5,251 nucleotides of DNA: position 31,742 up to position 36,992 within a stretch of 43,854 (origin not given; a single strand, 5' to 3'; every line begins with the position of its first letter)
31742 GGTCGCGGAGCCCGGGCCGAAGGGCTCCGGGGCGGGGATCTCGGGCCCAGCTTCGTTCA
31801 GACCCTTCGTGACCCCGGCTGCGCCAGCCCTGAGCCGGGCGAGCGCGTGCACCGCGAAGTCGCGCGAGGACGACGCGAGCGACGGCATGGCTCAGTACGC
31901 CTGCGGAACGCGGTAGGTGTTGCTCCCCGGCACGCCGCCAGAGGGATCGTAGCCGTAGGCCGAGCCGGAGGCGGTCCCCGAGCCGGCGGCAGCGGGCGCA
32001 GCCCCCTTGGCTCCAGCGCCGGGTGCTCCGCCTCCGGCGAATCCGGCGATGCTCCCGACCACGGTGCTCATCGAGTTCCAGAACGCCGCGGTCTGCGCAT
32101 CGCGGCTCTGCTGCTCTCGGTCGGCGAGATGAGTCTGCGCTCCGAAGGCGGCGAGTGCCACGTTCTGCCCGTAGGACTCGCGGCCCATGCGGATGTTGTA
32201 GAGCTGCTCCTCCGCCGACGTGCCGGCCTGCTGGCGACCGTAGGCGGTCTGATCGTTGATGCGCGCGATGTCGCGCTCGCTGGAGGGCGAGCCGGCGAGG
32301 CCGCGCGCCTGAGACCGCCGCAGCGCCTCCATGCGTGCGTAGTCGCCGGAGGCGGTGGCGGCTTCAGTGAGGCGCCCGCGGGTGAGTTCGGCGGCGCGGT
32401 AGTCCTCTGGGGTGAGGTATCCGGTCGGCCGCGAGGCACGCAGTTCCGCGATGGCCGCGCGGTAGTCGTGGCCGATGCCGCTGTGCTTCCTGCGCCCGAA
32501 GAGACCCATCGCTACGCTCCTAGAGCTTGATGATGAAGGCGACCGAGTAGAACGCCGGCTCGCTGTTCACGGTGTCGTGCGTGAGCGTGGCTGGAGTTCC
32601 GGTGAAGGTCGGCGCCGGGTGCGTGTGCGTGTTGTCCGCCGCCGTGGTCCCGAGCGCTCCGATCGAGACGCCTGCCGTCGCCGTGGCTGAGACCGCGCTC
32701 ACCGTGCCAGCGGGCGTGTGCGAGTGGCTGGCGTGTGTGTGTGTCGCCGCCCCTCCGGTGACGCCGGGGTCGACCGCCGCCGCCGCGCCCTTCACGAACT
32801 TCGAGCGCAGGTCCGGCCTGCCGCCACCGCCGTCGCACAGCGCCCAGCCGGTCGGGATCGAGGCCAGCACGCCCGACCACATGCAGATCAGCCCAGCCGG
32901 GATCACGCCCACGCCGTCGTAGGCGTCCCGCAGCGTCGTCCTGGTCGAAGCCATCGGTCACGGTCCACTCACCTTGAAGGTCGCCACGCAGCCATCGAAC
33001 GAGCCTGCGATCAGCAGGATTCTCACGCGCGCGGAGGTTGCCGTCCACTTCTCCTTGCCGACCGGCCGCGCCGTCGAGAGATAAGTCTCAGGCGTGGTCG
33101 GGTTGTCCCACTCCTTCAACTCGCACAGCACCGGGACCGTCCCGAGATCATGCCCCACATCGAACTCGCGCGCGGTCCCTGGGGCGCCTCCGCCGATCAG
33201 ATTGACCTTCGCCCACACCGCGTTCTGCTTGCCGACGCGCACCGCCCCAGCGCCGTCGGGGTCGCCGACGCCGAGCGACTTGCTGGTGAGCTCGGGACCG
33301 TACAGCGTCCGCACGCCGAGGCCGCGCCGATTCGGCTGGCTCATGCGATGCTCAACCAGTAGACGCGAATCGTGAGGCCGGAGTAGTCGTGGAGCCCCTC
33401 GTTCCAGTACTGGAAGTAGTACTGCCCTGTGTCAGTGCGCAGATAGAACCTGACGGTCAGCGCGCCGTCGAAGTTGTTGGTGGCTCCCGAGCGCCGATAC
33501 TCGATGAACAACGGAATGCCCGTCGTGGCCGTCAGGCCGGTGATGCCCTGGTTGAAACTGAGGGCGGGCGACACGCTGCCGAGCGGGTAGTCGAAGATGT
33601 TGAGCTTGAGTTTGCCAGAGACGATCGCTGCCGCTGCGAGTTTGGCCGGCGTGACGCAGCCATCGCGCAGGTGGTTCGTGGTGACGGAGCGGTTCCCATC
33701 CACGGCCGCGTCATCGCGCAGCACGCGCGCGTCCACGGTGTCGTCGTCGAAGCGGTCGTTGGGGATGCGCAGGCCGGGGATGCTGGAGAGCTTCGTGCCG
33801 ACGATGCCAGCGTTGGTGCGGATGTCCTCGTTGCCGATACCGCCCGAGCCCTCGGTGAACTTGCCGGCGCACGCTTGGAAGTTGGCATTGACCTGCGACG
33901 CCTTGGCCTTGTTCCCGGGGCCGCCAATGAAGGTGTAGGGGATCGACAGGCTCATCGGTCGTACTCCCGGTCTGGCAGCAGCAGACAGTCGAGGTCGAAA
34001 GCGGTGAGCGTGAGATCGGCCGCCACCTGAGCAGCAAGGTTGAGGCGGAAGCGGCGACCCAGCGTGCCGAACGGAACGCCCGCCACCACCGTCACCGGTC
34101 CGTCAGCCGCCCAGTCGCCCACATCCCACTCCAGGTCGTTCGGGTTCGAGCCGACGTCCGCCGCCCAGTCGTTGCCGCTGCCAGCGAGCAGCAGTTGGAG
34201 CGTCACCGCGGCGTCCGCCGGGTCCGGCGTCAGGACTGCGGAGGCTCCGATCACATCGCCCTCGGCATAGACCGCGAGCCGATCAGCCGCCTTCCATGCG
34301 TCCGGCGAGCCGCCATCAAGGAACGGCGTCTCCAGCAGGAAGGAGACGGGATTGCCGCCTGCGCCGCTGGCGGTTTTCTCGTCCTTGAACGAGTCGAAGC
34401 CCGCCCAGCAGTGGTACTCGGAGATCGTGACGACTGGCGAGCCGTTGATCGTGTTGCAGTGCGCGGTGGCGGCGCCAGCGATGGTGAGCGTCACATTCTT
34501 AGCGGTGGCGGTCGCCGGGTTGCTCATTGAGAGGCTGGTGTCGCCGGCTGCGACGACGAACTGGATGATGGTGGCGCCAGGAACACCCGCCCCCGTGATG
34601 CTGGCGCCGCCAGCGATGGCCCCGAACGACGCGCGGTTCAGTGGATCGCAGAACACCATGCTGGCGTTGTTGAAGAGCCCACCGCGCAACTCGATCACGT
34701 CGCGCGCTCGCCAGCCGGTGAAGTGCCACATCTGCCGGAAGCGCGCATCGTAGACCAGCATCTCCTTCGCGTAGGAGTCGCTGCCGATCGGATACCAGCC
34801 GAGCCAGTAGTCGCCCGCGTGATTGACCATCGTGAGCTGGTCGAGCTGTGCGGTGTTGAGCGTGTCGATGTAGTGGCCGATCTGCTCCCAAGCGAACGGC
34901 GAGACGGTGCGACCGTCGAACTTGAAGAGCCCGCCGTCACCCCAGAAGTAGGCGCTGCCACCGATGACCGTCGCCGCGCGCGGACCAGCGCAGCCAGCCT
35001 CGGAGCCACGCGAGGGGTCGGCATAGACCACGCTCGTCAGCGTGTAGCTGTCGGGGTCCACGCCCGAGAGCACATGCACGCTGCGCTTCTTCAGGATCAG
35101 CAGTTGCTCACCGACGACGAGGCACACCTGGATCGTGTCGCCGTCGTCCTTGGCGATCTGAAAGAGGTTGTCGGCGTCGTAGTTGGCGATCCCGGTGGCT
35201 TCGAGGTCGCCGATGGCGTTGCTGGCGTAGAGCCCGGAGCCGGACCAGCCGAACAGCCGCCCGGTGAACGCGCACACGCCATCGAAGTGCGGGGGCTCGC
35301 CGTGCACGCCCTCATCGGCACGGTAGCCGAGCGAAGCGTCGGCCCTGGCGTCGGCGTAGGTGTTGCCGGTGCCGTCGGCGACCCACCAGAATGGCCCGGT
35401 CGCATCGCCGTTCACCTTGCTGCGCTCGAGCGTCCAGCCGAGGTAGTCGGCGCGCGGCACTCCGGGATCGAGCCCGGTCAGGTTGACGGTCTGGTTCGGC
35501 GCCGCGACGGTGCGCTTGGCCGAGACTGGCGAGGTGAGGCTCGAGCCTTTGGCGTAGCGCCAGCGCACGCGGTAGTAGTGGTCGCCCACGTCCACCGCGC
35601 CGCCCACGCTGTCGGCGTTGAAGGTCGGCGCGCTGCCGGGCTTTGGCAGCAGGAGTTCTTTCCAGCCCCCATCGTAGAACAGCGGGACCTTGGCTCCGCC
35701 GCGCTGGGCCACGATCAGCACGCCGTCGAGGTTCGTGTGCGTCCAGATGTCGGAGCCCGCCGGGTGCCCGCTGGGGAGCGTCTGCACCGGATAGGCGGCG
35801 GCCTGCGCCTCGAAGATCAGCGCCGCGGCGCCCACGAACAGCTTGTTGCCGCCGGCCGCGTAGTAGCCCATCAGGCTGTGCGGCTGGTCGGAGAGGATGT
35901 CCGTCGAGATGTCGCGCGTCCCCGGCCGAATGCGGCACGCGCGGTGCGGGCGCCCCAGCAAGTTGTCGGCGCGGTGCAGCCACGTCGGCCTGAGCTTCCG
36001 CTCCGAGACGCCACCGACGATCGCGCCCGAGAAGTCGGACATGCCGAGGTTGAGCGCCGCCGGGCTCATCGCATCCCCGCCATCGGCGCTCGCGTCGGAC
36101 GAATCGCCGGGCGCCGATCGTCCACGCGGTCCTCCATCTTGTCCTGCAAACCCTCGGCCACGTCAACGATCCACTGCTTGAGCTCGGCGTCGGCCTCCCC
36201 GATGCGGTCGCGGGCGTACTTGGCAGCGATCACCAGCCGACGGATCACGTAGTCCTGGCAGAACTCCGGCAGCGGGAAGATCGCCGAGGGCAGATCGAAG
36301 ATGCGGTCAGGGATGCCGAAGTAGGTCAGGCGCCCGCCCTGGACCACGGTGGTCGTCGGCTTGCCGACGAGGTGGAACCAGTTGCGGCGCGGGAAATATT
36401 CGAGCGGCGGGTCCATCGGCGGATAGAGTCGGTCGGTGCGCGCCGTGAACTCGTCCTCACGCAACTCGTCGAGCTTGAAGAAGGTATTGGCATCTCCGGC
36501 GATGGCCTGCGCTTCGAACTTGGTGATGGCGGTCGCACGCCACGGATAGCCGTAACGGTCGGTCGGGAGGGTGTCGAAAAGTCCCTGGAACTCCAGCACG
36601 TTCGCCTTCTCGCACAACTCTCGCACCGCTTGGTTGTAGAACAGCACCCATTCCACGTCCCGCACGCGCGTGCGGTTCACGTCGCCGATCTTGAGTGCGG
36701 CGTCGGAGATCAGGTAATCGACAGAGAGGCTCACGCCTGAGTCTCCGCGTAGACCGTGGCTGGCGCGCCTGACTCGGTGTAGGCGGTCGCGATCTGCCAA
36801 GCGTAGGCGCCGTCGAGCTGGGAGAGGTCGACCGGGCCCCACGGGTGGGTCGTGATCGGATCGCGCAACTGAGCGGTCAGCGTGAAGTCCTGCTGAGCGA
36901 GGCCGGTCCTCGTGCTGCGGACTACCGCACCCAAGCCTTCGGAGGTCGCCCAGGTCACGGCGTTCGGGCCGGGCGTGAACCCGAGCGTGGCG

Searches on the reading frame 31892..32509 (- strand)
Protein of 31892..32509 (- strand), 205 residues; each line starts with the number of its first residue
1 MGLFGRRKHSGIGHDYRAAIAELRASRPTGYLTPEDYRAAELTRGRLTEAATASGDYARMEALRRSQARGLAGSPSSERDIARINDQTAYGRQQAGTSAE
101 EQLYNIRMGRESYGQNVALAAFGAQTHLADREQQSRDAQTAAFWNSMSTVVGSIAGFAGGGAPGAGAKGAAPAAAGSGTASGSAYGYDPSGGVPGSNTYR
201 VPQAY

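Call 53: search_protein_families(library=pfam, proteins=[window:31892-32509:-], max_evalue=0.05)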
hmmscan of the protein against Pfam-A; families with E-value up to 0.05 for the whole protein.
window:31892-32509:- (205 aa): 1 family
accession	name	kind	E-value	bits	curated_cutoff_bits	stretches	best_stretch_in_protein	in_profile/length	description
PF01264.26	Chorismate_synt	-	0.03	13.5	27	1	30-159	104-232/327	Chorismate synthase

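Call 54: search_protein_families(library=phrogs, proteins=[window:31892-32509:-], max_evalue=0.01)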
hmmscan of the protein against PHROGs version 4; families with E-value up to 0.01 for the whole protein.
window:31892-32509:- (205 aa): 0 families

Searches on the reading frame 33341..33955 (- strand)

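Call 53: search_protein_families(library=pfam, proteins=[window:33341-33955:-], max_evalue=0.05)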
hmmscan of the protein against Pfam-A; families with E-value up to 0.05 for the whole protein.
window:33341-33955:- (204 aa): 0 families

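Call 54: search_protein_families(library=phrogs, proteins=[window:33341-33955:-], max_evalue=0.01)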
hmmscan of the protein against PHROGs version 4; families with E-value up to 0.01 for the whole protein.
window:33341-33955:- (204 aa): 2 families
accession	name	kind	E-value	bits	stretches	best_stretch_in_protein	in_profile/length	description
phrog_2012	-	tail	0.0067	17.3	0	84-119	135-171/212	minor tail protein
phrog_892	-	tail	0.0082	15.7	0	88-116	347-375/782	tail fiber protein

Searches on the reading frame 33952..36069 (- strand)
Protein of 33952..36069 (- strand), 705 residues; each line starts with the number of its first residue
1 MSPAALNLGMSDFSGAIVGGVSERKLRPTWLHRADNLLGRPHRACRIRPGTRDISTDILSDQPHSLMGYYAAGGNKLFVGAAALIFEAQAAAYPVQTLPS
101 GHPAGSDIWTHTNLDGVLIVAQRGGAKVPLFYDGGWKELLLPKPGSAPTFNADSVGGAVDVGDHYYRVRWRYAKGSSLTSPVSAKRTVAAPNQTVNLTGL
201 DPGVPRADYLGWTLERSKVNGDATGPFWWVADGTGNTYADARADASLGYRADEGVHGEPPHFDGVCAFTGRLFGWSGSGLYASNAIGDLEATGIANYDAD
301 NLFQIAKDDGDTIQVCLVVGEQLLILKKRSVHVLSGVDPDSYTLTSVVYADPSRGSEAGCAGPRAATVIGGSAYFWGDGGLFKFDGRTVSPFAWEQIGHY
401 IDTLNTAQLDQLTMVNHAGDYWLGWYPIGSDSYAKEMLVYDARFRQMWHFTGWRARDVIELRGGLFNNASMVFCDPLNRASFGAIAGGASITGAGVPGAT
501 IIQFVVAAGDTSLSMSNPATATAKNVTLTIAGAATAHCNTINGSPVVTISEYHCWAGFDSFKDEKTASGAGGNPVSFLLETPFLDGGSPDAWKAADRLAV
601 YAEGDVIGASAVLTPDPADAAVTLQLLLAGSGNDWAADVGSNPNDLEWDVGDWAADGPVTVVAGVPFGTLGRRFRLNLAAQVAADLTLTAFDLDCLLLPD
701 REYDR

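Call 3: search_protein_families(library=pfam, proteins=[window:33952-36069:-], max_evalue=0.1)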
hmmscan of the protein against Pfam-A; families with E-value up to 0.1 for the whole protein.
window:33952-36069:- (705 aa): 0 families

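Call 4: search_protein_families(library=phrogs, proteins=[window:33952-36069:-], max_evalue=0.1)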
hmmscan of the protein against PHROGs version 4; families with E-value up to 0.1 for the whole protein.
window:33952-36069:- (705 aa): 4 families
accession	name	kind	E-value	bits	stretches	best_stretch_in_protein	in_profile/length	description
phrog_3287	-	head and packaging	6.7e-10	39.4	1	307-450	205-343/524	virion structural protein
phrog_511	-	head and packaging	9.8e-08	31.8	1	177-396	478-682/862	internal virion protein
phrog_578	-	connector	0.00036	20.1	1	253-459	134-332/486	head closure Hc3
phrog_8094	-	tail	0.078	11.9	0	308-383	393-465/769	tail appendage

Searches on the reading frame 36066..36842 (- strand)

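Call 3: search_protein_families(library=pfam, proteins=[window:36066-36842:-], max_evalue=0.1)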
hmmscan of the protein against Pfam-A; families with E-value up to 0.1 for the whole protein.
window:36066-36842:- (258 aa): 0 families

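Call 4: search_protein_families(library=phrogs, proteins=[window:36066-36842:-], max_evalue=0.1)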
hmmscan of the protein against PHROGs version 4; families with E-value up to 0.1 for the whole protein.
window:36066-36842:- (258 aa): 0 families

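Call 20: search_protein_families(library=ncbifam, proteins=[window:36066-36734:-], max_evalue=1)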
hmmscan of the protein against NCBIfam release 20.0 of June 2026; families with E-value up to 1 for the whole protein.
window:36066-36734:- (222 aa): 1 family
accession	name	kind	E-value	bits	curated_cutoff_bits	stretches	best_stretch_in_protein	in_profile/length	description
NF006256.0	PRK08404.1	equivalog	0.2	11.8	107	1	162-202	3-42/103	V-type ATP synthase subunit H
